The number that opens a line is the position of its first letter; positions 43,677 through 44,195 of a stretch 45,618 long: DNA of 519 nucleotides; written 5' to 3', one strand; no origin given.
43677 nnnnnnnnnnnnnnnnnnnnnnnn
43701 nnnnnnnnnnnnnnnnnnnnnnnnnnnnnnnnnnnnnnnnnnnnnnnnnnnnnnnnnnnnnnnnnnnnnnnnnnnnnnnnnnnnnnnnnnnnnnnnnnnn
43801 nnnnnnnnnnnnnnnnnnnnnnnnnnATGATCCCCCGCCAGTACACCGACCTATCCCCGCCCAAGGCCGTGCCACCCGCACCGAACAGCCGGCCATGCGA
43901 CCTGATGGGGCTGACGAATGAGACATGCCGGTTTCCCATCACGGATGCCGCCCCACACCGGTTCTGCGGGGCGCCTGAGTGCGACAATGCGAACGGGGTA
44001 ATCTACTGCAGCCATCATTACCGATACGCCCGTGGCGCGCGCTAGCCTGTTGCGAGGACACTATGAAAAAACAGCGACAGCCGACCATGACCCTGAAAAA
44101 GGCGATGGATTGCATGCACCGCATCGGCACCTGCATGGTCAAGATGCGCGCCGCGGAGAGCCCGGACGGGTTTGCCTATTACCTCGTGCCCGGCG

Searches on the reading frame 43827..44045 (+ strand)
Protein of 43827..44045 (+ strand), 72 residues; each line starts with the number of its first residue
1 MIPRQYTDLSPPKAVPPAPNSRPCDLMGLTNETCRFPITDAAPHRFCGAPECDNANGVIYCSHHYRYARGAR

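Call 24: search_protein_families(library=pfam, max_evalue=0.01, proteins=[window:43827-44045:+])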
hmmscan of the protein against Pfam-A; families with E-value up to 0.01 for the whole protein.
window:43827-44045:+ (72 aa): 1 family
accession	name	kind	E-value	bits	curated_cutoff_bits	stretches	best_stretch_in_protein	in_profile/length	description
PF07750.17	GcrA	-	1.1e-06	29.6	26.9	1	17-69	94-145/155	GcrA cell cycle regulator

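Call 45: find_related_loci(query=window:43827-44045:+, collection=viral_contigs, flank=10000)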
Query window:43827-44045:+ (72 aa) in viral_contigs; peptide patterns used: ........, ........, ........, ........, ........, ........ (x = any residue, [..] = any of these).
13 stretches matched a pattern, but none encodes a relative of the query by tblastn (E <= 1e-3).

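Call 95: search_solved_structures(query=window:43827-44042:+, max_evalue=1, show_alignments=1)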
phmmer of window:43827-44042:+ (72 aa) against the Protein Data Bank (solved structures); distinct sequences matched with E-value up to 1: 1.
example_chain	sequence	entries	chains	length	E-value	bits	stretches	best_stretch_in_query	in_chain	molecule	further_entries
6gxr_A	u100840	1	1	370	0.85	13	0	9-57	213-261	BP39L lectin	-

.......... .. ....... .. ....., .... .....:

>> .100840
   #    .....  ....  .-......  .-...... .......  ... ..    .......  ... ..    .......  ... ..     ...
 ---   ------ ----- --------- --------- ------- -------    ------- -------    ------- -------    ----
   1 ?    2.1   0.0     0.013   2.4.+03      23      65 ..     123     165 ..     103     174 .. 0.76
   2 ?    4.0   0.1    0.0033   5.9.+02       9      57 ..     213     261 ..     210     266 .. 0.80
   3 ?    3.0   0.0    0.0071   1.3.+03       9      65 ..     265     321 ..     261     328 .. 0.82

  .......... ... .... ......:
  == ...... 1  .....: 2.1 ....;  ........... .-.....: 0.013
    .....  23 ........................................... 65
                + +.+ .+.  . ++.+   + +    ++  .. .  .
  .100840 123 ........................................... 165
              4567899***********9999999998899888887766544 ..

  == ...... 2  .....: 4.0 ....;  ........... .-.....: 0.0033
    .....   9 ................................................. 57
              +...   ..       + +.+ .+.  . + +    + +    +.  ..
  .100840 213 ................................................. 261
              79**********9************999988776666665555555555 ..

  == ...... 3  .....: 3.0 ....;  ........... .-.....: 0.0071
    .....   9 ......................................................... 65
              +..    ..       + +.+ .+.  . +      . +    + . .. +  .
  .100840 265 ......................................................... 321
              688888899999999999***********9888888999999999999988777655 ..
